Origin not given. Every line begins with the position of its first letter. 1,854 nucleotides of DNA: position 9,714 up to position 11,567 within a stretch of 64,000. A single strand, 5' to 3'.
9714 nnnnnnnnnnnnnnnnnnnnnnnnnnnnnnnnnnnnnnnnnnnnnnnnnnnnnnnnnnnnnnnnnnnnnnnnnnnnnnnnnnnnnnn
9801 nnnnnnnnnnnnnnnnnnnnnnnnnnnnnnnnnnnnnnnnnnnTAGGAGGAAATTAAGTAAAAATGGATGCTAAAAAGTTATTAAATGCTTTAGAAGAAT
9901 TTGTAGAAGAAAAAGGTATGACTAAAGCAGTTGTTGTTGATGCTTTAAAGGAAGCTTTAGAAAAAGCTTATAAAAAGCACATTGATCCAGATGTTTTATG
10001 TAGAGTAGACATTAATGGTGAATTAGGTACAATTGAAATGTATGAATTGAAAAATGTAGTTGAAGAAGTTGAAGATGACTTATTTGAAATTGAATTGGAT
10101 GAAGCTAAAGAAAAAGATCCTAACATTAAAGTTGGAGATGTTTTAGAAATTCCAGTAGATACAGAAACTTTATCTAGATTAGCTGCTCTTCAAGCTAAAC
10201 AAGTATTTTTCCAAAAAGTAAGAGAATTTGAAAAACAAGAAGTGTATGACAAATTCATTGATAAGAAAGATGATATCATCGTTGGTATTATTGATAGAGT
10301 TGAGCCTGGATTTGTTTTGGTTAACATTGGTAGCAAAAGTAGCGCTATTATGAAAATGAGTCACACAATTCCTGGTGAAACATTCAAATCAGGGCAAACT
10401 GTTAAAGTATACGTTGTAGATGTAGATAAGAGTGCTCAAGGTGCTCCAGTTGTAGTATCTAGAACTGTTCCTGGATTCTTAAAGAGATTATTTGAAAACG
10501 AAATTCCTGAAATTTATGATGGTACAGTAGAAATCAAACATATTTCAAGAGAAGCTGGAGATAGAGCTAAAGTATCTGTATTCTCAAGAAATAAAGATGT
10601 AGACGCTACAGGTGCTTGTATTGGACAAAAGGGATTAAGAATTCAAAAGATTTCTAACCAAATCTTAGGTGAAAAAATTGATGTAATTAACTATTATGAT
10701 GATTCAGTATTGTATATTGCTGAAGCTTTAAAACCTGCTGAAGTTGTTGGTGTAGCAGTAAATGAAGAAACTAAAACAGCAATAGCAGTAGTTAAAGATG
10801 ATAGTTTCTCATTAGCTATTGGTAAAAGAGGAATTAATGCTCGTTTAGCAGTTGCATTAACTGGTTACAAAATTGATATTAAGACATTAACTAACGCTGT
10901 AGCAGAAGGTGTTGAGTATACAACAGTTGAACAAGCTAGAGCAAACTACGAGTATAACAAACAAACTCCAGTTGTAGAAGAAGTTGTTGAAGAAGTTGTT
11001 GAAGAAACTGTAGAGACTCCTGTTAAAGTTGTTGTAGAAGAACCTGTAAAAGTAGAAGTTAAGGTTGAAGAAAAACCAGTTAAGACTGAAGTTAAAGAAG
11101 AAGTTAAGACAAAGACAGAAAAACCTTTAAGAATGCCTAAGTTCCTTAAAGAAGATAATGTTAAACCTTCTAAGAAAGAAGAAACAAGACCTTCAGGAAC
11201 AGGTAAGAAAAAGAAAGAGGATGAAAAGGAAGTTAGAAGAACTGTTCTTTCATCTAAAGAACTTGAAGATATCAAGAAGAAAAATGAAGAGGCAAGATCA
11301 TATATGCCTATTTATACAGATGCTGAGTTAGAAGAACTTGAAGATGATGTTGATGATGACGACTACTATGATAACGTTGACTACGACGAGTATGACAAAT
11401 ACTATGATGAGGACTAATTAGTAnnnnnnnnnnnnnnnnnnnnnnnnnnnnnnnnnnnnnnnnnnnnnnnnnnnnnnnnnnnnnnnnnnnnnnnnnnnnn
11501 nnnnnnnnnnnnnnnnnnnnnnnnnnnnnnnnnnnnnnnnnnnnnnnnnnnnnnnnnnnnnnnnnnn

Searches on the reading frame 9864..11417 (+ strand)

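Call 65: search_protein_families(library=ncbifam, proteins=[window:9864-11417:+], max_evalue=1e-20)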
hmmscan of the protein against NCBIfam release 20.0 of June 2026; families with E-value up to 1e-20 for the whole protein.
window:9864-11417:+ (517 aa): 3 families
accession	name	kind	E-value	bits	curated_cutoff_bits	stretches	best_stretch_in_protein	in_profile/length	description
TIGR01953.1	NusA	equivalog_domain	2.4e-110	368.7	253.4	1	6-342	2-338/340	transcription termination factor NusA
NF006645.0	PRK09202.4-5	equivalog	1.1e-63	215.7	532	1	4-498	17-530/540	transcription termination/antitermination protein NusA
NF006642.0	PRK09202.4-1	equivalog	2.8e-48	164.8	687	1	4-346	18-379/614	transcription termination/antitermination protein NusA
